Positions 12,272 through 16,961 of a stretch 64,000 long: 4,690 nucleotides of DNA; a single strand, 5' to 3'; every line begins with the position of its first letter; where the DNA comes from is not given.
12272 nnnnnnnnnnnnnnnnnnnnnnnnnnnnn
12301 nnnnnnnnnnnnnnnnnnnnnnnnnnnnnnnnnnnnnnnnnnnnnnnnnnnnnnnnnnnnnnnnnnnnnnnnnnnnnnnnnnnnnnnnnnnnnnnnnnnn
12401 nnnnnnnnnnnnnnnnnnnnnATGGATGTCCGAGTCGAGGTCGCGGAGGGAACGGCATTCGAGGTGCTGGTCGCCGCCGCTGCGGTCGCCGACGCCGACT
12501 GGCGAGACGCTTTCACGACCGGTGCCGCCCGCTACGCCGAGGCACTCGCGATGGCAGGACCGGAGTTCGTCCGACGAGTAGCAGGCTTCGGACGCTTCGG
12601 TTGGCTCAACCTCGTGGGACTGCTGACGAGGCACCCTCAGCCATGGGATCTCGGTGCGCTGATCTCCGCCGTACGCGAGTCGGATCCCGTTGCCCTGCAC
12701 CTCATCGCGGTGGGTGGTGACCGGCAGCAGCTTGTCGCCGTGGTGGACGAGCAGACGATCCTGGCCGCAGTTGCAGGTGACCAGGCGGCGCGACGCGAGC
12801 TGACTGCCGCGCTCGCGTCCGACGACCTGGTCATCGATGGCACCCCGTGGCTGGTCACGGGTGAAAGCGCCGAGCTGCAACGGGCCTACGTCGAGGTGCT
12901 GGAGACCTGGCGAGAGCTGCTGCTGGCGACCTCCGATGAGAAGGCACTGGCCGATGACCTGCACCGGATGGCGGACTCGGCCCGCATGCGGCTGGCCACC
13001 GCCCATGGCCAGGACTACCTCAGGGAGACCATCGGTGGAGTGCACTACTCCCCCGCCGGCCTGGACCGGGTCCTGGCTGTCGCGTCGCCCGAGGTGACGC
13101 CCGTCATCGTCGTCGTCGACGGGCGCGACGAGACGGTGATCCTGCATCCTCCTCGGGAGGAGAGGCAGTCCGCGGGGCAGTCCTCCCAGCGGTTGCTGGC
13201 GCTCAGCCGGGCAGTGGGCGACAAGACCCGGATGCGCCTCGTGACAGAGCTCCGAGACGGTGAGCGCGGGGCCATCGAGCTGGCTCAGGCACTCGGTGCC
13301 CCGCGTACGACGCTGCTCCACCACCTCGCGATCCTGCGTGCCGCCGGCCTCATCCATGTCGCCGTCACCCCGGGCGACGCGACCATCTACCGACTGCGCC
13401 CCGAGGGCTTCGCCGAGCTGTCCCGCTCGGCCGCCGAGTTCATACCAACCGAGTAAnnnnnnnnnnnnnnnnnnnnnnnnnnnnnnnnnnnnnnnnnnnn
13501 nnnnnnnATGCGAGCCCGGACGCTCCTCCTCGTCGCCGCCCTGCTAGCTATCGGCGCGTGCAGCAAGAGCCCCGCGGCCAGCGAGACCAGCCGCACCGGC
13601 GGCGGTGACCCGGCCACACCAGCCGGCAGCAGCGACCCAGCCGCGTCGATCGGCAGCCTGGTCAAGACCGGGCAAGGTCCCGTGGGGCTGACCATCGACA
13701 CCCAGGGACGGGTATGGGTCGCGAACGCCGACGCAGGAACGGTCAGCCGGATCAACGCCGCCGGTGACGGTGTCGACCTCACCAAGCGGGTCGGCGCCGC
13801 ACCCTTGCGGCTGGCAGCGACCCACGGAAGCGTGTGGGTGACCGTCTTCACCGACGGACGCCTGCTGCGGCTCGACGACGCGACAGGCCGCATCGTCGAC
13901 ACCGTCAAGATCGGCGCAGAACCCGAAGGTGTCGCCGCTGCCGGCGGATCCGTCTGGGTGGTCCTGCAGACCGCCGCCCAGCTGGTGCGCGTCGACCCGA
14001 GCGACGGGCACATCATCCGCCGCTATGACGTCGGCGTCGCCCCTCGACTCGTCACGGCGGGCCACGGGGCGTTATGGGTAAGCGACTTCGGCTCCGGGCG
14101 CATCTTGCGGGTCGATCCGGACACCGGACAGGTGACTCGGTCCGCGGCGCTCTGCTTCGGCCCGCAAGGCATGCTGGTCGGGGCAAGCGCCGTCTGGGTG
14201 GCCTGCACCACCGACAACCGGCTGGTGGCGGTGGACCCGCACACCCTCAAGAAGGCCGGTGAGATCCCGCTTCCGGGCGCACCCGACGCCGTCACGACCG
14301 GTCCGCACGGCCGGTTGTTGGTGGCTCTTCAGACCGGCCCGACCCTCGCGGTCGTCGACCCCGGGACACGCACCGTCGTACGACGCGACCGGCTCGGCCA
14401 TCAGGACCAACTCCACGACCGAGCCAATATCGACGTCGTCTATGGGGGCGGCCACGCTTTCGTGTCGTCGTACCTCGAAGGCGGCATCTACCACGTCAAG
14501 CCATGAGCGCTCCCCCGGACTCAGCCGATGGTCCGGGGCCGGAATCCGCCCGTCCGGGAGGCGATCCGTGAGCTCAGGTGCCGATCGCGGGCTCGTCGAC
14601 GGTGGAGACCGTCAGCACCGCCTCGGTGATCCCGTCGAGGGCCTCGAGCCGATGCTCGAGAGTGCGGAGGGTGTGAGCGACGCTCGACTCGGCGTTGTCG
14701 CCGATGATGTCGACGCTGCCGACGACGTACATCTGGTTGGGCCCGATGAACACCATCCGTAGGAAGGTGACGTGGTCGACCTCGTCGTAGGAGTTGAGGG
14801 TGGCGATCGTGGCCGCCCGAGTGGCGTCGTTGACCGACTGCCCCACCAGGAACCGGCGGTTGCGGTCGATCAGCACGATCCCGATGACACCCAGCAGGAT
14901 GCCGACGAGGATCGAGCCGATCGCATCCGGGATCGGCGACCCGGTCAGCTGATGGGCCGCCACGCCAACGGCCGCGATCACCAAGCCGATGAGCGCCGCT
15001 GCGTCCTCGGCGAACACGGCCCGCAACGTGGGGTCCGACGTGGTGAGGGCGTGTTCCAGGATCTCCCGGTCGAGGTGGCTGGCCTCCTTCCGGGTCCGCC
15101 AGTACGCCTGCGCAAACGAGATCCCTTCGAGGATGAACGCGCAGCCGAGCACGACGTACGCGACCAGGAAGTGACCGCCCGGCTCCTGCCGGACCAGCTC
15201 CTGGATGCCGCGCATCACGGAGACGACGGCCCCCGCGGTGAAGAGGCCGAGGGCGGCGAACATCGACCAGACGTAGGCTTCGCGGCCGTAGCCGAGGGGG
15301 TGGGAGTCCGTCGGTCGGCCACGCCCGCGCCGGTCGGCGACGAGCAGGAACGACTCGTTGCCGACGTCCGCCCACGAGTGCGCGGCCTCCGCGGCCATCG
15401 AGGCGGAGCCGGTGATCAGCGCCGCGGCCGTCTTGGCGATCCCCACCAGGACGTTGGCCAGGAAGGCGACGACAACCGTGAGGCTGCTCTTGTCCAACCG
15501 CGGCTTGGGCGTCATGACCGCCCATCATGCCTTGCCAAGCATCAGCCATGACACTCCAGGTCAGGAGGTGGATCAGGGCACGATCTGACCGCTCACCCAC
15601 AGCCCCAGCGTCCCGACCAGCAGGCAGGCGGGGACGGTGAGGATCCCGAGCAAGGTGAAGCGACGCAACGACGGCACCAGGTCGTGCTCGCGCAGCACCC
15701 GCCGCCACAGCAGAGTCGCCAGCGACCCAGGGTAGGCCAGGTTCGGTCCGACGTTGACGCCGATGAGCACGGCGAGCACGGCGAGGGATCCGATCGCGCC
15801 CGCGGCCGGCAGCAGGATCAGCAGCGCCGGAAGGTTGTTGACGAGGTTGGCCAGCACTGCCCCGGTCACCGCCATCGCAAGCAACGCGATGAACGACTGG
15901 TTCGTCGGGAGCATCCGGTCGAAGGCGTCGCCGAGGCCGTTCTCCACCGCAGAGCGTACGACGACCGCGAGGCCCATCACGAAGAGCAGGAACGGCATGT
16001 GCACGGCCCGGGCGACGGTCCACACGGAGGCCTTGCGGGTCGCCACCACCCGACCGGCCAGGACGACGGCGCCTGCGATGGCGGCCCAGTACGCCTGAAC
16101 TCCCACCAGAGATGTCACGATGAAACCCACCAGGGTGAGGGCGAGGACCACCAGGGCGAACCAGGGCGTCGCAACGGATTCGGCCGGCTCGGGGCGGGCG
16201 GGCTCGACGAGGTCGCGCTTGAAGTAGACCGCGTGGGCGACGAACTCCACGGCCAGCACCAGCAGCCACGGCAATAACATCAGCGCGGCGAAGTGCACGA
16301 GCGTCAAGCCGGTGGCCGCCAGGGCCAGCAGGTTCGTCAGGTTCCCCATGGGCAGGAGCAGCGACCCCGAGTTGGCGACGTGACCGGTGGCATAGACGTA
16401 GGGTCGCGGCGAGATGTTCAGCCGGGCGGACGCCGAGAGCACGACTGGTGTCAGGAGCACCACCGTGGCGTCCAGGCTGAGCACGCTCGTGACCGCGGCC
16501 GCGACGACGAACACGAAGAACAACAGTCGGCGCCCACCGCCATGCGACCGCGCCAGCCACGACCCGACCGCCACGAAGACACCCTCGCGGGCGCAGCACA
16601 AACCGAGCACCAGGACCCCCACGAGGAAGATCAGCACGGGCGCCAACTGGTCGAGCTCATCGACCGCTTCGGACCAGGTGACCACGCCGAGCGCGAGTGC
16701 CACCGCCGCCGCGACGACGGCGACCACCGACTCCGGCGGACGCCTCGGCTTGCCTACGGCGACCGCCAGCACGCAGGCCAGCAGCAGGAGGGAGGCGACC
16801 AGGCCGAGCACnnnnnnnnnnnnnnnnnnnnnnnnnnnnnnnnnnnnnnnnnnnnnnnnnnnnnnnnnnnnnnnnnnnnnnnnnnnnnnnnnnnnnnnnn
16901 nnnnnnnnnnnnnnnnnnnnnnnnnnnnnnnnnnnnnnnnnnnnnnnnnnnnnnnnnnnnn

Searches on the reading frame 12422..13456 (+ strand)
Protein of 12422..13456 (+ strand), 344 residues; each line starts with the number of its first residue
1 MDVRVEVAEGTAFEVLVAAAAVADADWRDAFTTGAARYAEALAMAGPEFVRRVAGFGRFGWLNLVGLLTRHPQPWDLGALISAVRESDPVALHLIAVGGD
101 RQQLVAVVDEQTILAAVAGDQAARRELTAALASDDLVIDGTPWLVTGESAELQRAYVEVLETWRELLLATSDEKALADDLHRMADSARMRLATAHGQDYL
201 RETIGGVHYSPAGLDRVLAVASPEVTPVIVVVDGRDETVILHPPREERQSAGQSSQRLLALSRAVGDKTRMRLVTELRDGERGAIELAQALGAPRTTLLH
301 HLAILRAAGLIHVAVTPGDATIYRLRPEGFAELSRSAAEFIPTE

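Call 85: search_protein_families(library=pfam, proteins=[window:12422-13456:+], max_evalue=0.0001)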
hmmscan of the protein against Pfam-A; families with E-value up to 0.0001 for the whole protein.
window:12422-13456:+ (344 aa): 2 families
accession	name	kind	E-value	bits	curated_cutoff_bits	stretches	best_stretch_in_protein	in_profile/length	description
PF01022.26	HTH_5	-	2.7e-09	37.2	22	1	267-312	1-46/47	Bacterial regulatory protein, arsR family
PF12840.13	HTH_20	-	5.5e-09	36.3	27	1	266-313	2-50/51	Helix-turn-helix domain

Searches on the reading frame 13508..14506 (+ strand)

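Call 85: search_protein_families(library=pfam, proteins=[window:13508-14506:+], max_evalue=0.0001)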
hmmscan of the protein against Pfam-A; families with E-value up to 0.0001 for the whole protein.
window:13508-14506:+ (332 aa): 7 families
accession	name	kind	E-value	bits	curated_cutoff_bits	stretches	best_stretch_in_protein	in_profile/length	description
PF24684.1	Vgb_lyase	-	2e-15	56.8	50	2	136-283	12-165/290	Virginiamycin B lyase family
PF08450.18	SGL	-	5.8e-13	49.5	26.3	0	54-88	181-216/246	SMP-30/Gluconolactonase/LRE-like region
PF21959.2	DUF6923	-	1.3e-08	35.4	27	0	142-210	137-199/234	Repeat of unknown function (DUF6923)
PF05096.18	Glu_cyclase_2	-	5.2e-07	29.8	22.3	0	103-136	174-207/249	Glutamine cyclotransferase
PF16819.11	DUF5074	-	9.2e-07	28.7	27.2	0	63-167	113-216/353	Domain of unknown function (DUF5074)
PF13360.13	PQQ_2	-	1.3e-06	28.7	27.6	0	63-130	167-230/233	Outer membrane protein assembly factor BamB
PF01436.27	NHL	-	3.7e-05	24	20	0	57-78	3-24/28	NHL repeat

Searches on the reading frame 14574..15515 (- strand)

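Call 85: search_protein_families(library=pfam, proteins=[window:14574-15515:-], max_evalue=0.0001)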
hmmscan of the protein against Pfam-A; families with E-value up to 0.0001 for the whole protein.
window:14574-15515:- (313 aa): 1 family
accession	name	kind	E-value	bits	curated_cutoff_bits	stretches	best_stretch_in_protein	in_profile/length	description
PF01545.26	Cation_efflux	-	3.3e-31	109.1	26.6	1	15-216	2-190/198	Cation efflux family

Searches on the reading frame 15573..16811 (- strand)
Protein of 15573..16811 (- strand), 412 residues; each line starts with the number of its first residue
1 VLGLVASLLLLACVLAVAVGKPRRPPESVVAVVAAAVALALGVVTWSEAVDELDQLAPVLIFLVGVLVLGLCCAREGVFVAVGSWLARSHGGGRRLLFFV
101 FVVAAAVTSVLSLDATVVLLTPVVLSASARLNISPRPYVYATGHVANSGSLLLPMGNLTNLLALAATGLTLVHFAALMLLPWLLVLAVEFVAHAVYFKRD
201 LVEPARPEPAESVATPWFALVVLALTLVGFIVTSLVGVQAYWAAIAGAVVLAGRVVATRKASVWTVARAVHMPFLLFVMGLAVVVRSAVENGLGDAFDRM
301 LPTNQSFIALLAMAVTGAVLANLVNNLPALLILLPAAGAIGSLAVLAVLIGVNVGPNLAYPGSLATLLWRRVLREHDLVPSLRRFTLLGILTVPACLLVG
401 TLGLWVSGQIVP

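Call 85: search_protein_families(library=pfam, proteins=[window:15573-16811:-], max_evalue=0.0001)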
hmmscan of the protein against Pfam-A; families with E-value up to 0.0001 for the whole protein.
window:15573-16811:- (412 aa): 2 families
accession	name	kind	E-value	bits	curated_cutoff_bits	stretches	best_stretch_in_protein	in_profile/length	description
PF03600.22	CitMHS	-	7.8e-36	124.3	31.9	1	26-342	10-319/336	Citrate transporter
PF02040.21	ArsB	-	6.7e-22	78.8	22.2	1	10-406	7-421/423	Arsenical pump membrane protein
